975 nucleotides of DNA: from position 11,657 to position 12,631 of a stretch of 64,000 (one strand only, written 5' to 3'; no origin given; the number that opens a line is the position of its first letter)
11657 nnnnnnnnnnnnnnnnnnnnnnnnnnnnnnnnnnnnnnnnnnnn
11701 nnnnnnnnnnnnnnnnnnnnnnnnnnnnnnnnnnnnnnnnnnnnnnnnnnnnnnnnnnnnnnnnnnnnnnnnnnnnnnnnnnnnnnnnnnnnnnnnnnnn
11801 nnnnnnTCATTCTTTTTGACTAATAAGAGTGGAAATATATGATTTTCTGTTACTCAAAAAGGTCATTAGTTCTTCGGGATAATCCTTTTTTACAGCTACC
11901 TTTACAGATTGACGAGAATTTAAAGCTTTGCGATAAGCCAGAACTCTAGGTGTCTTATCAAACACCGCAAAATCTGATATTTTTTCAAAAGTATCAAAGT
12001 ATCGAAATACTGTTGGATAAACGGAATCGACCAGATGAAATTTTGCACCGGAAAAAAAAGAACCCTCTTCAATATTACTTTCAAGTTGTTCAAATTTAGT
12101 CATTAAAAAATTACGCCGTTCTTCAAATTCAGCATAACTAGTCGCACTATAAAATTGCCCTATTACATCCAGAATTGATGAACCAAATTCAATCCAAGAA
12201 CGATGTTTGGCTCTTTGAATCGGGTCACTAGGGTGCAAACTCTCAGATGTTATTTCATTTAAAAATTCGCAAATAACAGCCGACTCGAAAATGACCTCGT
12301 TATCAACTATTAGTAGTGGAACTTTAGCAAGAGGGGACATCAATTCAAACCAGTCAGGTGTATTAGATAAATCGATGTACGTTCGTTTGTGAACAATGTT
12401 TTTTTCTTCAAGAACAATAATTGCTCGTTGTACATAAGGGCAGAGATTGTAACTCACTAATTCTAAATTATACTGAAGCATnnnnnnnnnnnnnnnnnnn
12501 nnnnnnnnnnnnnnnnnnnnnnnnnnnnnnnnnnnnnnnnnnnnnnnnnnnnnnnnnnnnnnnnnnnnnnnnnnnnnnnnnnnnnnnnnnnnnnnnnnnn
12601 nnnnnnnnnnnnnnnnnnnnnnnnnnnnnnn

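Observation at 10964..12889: About 217-bp direct repeats flanking a 1.5-kb cassette (GST gene plus 86-aa ORF), with a duplicated 3' gene fragment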

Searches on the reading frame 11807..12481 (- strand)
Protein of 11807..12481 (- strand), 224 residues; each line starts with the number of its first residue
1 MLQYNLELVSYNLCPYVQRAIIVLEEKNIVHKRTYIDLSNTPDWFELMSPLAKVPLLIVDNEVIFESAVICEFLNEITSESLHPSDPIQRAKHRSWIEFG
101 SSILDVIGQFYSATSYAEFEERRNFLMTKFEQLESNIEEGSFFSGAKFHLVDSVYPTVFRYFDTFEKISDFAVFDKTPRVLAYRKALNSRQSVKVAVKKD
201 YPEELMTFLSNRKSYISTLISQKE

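Call 4: search_protein_families(library=pfam, proteins=[window:11807-12481:-], max_evalue=0.01)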
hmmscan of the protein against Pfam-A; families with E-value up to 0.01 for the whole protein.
window:11807-12481:- (224 aa): 5 families
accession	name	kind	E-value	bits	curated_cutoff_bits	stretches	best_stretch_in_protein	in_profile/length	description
PF13409.12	GST_N_2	-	9.5e-17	61.8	25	1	14-76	2-69/70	Glutathione S-transferase, N-terminal domain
PF13417.12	GST_N_3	-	9.8e-15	55.1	22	1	8-79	1-72/75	Glutathione S-transferase, N-terminal domain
PF02798.26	GST_N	-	2.4e-08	34.6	20.9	1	7-75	4-75/76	Glutathione S-transferase, N-terminal domain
PF22441.2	CLIC-like_N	-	2e-07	31.6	23.5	1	13-77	18-82/86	CLIC-like N-terminal domain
PF14497.11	GST_C_3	-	0.0025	18.4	21.6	1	119-194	27-98/104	Glutathione S-transferase, C-terminal domain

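Call 24: find_homologous_proteins(query=window:11807-12481:-, max_evalue=1e-20)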
Query window:11807-12481:- (224 aa): 6036 proteins with E <= 1e-20 among 6129 candidates; the best 120 are listed.
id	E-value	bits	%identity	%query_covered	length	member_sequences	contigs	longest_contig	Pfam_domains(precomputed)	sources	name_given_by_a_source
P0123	2.8e-106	372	75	98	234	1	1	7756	PF13410.12,PF13417.13,PF22441.3,PF02798.27,PF13409.13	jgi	-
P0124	1.1e-104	367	74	99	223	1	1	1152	PF13417.13,PF22441.3,PF02798.27,PF13409.13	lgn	-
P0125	6.0e-104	364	73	98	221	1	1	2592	PF13417.13,PF22441.3,PF02798.27,PF13409.13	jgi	-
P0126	3.2e-100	352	71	99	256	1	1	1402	PF13417.13,PF22441.3,PF02798.27,PF13409.13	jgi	-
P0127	3.9e-98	345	70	98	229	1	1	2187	PF13417.13,PF22441.3,PF02798.27,PF13409.13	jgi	-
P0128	6.1e-84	299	93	66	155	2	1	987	PF13417.13,PF22441.3,PF02798.27,PF13409.13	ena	-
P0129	3.0e-82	293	62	96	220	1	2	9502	PF14497.12,PF13410.12,PF13417.13,PF22441.3,PF02798.27,PF00043.31,PF13409.13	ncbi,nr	ncbi:glutathione S-transferase family protein [filamentous cyanobacterium CCP1]|nr:glutathione S-tra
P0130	8.3e-81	289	60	96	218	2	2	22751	PF13410.12,PF13417.13,PF22441.3,PF02798.27,PF00043.31,PF13409.13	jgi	jgi:glutathione S-transferase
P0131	1.5e-80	288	60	96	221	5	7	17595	PF13410.12,PF13417.13,PF22441.3,PF02798.27,PF00043.31,PF13409.13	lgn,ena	-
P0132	1.7e-80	288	60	96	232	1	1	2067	PF13417.13,PF22441.3,PF02798.27,PF00043.31,PF13409.13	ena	-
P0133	3.7e-80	287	59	97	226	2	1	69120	PF14497.12,PF13410.12,PF13417.13,PF02798.27,PF00043.31,PF13409.13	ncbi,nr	ncbi:MAG: glutathione S-transferase family protein [Alphaproteobacteria bacterium]|nr:glutathione S-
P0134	8.2e-80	285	59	96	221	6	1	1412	PF13410.12,PF13417.13,PF22441.3,PF02798.27,PF13409.13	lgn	-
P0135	9.7e-80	285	59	96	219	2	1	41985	PF13410.12,PF13417.13,PF22441.3,PF02798.27,PF00043.31,PF13409.13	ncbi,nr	ncbi:MAG: glutathione S-transferase family protein [Cyanobacteria bacterium RU_5_0]|nr:glutathione S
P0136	1.3e-79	285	60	96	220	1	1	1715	PF13417.13,PF22441.3,PF02798.27,PF13409.13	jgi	-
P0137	1.5e-79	285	59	96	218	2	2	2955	PF13410.12,PF13417.13,PF22441.3,PF02798.27,PF00043.31,PF13409.13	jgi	-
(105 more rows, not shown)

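Call 26: find_encoding_contigs(protein=P0128, flank=5000, max_places=6)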
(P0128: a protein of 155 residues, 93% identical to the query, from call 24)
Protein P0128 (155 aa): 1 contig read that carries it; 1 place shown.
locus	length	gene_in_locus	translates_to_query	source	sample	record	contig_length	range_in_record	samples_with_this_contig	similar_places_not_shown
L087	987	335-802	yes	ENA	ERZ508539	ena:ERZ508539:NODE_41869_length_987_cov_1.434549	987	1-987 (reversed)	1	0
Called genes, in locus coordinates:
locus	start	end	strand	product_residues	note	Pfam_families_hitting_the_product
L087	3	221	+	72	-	?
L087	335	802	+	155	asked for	PF02798:GST_N, PF13417:GST_N_3, PF22441:CLIC-like_N, PF13409:GST_N_2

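Call 27: find_encoding_contigs(protein=P0123, flank=8000, max_places=6)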
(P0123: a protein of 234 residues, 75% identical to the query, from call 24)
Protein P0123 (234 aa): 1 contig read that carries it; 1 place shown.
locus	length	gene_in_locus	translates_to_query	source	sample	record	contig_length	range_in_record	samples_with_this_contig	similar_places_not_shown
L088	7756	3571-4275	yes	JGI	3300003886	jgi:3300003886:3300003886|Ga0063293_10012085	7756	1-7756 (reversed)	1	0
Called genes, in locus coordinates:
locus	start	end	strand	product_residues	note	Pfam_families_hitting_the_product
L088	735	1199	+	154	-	PF11695:DUF3291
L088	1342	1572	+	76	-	-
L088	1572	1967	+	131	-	PF01850:PIN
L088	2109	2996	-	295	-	PF00126:HTH_1, PF03466:LysR_substrate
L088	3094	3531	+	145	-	PF07681:DoxX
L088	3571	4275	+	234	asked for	PF02798:GST_N, PF13417:GST_N_3, PF22441:CLIC-like_N (weak), PF13409:GST_N_2, PF13410:GST_C_2 (weak)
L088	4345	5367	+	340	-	PF00144:Beta-lactamase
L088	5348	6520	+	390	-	PF03702:AnmK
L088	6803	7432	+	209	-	PF19570:DUF6088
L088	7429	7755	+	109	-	?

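Call 43: search_protein_families(library=ncbifam, proteins=[window:11807-12481:-], max_evalue=0.001)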
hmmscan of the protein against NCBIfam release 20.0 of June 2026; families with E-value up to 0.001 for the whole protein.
window:11807-12481:- (224 aa): 8 families
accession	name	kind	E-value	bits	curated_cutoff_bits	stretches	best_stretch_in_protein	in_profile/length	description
NF007016.1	PRK09481.1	equivalog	1.2e-08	34.7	314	1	8-159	13-166/209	stringent starvation protein SspA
NF011693.0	PRK15113.1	equivalog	3.4e-08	33.4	150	1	13-95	15-104/214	glutathione transferase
TIGR01262.1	maiA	equivalog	1.1e-07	31.7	171.05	1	19-98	13-98/211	maleylacetoacetate isomerase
NF007831.0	PRK10542.1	equivalog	3.5e-07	30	198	1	39-198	38-196/201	glutathione transferase GstA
NF007682.0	PRK10357.1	equivalog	3.7e-07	29.9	181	1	8-105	3-102/202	glutathione S-transferase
TIGR00862.1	O-ClC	subfamily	2.2e-06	27.7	358.95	1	13-104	18-106/236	intracellular chloride channel protein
NF050814.1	FtsZBindFzlA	equivalog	9.6e-06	25.5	300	1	6-97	5-101/228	FtsZ-binding protein FzlA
NF007702.0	PRK10387.1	equivalog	0.00079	19.2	133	0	10-87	5-82/215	glutaredoxin 2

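Call 51: search_protein_families(library=phrogs, proteins=[window:11807-12481:-], max_evalue=0.01)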
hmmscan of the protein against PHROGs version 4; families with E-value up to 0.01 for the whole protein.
window:11807-12481:- (224 aa): 1 family
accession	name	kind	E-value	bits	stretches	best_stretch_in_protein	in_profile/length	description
phrog_9684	-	unknown function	1.1e-12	49.2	1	15-160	10-172/215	-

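Call 52: search_protein_families(library=padloc, proteins=[window:11807-12481:-], max_evalue=0.01)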
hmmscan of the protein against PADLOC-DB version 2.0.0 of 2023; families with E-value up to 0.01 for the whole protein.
window:11807-12481:- (224 aa): 0 families

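Call 79: search_solved_structures(query=window:11807-12481:-, max_evalue=0.00001)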
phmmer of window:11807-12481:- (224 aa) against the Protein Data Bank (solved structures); distinct sequences matched with E-value up to 0.00001: 64 (the best 60 are shown).
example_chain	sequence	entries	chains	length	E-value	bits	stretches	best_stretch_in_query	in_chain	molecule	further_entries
6pnm_A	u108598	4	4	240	2.4e-22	83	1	6-211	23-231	Glutathione S-transferase omega-1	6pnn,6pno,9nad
1eem_A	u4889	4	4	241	2.4e-22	83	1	6-211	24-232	GLUTATHIONE-S-TRANSFERASE | Glutathione S-transferase omega-1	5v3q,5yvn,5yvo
5ueh_A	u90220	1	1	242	2.5e-22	83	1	6-211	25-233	Glutathione S-transferase omega-1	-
4yqm_A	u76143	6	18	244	2.5e-22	82.9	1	6-211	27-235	Glutathione S-transferase omega-1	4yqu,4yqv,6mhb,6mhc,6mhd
9lhf_A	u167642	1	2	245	2.6e-22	82.9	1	6-211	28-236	Glutathione S-transferase omega-1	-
3lfl_A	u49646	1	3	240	8.9e-22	81.1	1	6-211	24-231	Glutathione S-transferase omega-1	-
4is0_A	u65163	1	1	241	4.4e-21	78.9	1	6-211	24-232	Glutathione S-transferase omega-1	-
3vln_A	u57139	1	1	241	6e-21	78.4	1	6-211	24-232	Glutathione S-transferase omega-1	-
10ha_A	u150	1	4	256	1.5e-20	77.2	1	6-193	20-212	Pyrimidodiazepine synthase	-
8qll_A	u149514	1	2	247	1.1e-18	71.1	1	7-185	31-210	Glutathione S-transferase omega-1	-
6ep6_A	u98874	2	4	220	2.1e-18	70.1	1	6-206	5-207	Glutathione S-transferase U23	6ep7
5o84_A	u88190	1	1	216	3e-18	69.6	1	8-201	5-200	Glutathione S-transferase U23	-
5j4u_A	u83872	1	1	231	1.4e-17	67.4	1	8-204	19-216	Glutathione transferase family protein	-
3q18_A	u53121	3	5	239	2.1e-17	66.9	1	7-165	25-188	Glutathione S-transferase omega-2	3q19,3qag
5g5a_A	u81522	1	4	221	2.4e-17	66.7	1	16-208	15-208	GLUTATHIONE S-TRANSFERASE U25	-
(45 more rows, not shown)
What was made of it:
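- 11807..12481 (-): 224-aa glutathione transferase with a Cys active-site motif (CPYVQR). Its closest solved relatives are omega-class GSTs and DHARs. GC is 34%. Calls 4, 24, 79.
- On Glutathione transferase, omega/DHAR-like Cys type (cargo gene): Best solved relatives are GSTO1 (E 2.4e-22) and DHARs (call 79).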
